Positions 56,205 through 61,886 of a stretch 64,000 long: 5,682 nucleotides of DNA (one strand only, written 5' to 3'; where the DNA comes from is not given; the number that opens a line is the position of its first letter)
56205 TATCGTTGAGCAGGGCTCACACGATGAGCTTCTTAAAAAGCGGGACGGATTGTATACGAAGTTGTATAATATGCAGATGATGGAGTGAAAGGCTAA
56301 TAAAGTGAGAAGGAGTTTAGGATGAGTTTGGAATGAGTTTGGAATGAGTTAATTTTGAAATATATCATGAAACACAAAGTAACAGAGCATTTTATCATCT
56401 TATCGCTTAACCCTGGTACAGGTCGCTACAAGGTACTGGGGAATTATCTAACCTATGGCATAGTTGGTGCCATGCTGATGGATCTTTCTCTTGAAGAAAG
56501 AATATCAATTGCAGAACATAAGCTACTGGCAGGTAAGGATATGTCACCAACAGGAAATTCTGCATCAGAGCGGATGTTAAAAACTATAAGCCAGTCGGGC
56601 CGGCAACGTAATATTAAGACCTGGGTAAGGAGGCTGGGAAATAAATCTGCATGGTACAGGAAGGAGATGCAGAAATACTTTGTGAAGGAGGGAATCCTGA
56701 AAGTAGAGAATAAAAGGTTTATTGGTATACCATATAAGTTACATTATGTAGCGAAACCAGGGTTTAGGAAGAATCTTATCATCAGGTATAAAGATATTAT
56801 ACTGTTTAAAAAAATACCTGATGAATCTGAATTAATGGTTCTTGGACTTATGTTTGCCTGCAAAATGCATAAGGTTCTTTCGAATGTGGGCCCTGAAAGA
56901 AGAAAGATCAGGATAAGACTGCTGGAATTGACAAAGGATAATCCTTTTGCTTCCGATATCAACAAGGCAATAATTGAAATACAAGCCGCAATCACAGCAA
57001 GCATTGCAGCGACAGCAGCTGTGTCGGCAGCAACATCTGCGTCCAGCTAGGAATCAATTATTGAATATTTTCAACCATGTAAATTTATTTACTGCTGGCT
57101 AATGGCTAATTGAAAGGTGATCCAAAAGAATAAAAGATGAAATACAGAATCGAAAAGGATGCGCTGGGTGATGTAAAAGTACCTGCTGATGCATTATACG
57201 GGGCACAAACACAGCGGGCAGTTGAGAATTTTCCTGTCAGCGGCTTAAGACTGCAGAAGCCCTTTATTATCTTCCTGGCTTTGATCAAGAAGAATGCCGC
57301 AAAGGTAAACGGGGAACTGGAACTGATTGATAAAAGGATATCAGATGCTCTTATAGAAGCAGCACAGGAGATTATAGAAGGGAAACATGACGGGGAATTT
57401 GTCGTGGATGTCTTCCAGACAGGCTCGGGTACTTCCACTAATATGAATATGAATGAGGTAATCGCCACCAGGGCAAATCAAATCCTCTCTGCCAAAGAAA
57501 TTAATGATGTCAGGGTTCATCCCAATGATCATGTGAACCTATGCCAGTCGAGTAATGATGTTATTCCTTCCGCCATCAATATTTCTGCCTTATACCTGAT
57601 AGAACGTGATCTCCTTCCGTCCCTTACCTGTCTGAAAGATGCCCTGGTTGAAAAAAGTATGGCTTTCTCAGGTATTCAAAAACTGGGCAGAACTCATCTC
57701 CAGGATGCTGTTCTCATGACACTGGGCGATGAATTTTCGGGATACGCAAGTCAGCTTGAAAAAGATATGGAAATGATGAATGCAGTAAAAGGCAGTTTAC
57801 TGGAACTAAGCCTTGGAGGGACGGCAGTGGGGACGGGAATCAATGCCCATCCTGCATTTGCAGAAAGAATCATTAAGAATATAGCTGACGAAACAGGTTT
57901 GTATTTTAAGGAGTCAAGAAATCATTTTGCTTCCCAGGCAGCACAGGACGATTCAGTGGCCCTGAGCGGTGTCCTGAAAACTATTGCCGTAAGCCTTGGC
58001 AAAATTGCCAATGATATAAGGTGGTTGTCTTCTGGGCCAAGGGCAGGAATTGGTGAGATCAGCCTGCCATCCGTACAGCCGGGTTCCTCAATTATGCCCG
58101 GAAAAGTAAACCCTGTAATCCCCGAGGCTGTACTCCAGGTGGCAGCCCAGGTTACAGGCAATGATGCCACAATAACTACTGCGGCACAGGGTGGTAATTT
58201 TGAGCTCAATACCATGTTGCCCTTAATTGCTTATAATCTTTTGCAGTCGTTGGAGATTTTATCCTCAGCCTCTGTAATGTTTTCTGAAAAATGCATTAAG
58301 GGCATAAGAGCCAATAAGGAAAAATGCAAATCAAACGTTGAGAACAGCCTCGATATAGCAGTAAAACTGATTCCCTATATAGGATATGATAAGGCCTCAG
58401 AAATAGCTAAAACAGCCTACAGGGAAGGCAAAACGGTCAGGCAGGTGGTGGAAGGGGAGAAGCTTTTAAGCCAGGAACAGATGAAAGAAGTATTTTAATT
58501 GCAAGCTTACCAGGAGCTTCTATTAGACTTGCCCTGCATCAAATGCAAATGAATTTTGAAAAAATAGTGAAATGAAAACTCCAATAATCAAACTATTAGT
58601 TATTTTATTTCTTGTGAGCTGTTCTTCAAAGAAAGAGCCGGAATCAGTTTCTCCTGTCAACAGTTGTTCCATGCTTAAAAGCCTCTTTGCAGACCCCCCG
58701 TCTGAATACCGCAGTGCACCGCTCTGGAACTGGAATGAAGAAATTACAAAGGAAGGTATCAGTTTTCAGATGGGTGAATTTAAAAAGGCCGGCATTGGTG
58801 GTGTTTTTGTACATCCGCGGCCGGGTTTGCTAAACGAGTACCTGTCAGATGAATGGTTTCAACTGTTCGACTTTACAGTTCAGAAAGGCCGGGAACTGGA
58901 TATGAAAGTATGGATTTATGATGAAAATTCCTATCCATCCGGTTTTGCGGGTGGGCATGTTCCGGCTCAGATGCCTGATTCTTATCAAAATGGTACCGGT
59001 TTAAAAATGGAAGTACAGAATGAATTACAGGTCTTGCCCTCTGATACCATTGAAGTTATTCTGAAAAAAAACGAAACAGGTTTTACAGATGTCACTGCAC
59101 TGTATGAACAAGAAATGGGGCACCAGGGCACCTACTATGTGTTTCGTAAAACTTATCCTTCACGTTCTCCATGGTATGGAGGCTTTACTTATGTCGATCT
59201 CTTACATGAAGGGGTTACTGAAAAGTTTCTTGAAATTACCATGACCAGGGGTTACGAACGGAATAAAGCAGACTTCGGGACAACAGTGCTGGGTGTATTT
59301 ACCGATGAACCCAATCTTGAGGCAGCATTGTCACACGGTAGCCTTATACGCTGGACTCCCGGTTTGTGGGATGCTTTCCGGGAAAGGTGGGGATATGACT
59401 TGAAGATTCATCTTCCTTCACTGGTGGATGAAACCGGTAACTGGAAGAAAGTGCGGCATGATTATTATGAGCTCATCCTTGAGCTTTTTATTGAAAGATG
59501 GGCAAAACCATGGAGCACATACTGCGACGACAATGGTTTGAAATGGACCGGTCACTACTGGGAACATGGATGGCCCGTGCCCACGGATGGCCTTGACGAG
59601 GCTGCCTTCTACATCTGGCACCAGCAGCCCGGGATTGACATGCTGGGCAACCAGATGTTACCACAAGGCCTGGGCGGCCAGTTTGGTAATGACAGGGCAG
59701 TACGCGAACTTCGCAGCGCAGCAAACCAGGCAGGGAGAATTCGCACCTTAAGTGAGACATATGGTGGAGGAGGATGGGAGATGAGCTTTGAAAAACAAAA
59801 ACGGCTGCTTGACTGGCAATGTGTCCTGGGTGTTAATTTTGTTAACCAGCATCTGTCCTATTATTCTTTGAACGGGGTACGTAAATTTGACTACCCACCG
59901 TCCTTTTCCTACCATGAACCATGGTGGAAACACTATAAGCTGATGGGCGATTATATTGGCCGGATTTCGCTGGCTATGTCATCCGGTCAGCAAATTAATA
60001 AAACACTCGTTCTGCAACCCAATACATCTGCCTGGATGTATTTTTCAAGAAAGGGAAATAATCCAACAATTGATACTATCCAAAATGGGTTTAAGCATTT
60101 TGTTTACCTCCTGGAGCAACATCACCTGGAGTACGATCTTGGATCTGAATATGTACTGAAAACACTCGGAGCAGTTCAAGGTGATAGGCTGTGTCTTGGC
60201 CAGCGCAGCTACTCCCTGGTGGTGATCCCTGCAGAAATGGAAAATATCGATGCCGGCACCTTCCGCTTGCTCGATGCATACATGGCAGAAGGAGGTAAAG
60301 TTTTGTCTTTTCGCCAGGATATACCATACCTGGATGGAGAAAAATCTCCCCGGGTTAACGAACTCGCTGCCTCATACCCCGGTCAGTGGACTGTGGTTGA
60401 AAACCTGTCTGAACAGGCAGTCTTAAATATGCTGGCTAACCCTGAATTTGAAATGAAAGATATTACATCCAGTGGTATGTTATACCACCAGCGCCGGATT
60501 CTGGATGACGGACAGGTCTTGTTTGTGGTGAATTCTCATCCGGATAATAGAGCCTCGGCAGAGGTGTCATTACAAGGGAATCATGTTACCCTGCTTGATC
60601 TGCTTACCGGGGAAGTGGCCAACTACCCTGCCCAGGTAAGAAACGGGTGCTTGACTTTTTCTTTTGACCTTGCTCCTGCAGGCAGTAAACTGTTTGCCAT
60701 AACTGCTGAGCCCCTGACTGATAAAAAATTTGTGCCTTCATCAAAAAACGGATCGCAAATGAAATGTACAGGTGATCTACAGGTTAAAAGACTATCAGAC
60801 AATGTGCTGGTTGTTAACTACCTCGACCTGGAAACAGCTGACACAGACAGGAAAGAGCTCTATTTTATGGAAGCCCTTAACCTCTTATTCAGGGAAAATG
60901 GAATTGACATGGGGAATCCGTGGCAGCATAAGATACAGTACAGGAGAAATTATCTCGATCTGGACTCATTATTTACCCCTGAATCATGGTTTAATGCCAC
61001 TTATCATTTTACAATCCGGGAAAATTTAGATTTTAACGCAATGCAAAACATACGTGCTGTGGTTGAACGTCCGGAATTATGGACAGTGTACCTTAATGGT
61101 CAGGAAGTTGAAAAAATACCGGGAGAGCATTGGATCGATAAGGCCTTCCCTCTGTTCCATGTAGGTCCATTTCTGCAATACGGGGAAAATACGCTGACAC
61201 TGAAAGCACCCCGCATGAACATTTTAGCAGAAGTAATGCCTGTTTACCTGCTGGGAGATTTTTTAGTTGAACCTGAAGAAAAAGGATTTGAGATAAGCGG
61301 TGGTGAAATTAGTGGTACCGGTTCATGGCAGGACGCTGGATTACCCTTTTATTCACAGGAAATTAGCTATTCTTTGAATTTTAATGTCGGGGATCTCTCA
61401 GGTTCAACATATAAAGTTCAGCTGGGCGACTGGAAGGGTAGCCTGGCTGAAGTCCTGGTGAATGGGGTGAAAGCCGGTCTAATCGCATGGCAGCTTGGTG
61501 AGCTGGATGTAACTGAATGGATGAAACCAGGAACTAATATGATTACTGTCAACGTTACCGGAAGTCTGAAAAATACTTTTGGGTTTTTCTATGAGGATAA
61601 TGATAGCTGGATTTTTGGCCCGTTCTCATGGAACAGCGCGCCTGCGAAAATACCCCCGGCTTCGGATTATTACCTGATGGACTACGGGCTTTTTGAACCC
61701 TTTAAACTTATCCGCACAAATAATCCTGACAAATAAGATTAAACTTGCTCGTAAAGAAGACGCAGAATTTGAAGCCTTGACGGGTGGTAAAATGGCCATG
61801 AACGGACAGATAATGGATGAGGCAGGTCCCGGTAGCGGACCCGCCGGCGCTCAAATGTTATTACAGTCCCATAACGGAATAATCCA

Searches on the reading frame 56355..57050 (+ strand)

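Call 69: search_protein_families(library=pfam, proteins=[window:56355-57050:+], max_evalue=0.00001)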
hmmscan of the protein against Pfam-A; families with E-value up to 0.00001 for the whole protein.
window:56355-57050:+ (231 aa): 1 family
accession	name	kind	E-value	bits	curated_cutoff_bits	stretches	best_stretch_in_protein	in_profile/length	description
PF05719.16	GPP34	-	1.1e-26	94.6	29.1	1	11-207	3-199/201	Golgi phosphoprotein 3 (GPP34)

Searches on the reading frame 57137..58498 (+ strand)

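Call 69: search_protein_families(library=pfam, proteins=[window:57137-58498:+], max_evalue=0.00001)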
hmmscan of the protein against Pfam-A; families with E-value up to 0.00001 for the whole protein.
window:57137-58498:+ (453 aa): 2 families
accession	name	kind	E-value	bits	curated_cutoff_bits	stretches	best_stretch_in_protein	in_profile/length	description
PF00206.25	Lyase_1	-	1.3e-92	311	27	1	11-341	1-312/312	Lyase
PF10415.14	FumaraseC_C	-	3.1e-15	56.8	32.5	1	411-452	5-46/54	Fumarase C C-terminus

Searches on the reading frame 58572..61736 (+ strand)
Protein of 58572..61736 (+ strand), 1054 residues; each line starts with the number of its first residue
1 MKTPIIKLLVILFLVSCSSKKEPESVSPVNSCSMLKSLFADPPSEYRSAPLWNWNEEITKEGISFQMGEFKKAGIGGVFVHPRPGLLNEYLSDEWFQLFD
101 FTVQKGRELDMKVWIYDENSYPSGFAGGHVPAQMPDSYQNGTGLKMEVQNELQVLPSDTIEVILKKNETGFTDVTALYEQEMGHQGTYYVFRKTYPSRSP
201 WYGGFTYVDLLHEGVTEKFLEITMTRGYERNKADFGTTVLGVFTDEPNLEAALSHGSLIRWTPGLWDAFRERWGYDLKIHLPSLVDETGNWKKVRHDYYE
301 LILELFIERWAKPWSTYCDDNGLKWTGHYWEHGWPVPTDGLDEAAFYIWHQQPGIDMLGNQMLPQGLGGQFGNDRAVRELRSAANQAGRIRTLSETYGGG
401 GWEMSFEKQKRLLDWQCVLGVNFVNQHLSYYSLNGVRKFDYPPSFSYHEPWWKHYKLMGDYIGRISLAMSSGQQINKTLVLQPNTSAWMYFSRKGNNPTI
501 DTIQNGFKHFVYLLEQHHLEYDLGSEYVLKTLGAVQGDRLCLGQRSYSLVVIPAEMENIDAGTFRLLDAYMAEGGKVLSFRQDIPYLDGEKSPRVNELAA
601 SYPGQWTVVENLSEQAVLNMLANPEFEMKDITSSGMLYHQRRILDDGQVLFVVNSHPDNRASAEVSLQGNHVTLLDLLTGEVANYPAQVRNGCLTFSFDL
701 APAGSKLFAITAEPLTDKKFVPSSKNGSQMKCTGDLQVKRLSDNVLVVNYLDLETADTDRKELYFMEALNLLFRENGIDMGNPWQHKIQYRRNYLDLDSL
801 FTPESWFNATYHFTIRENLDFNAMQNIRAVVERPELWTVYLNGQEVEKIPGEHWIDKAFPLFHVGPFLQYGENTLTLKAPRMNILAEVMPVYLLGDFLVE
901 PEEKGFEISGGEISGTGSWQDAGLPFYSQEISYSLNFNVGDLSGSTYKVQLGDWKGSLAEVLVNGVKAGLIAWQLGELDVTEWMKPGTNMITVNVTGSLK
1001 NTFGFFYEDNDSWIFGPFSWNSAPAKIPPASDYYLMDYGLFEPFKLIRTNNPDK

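Call 69: search_protein_families(library=pfam, proteins=[window:58572-61736:+], max_evalue=0.00001)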
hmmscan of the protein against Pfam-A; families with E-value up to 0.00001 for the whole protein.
window:58572-61736:+ (1054 aa): 1 family
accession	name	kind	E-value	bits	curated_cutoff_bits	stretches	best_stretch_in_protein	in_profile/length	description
PF17132.9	Glyco_hydro_106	-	5.1e-18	65.4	29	1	260-683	314-737/743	alpha-L-rhamnosidase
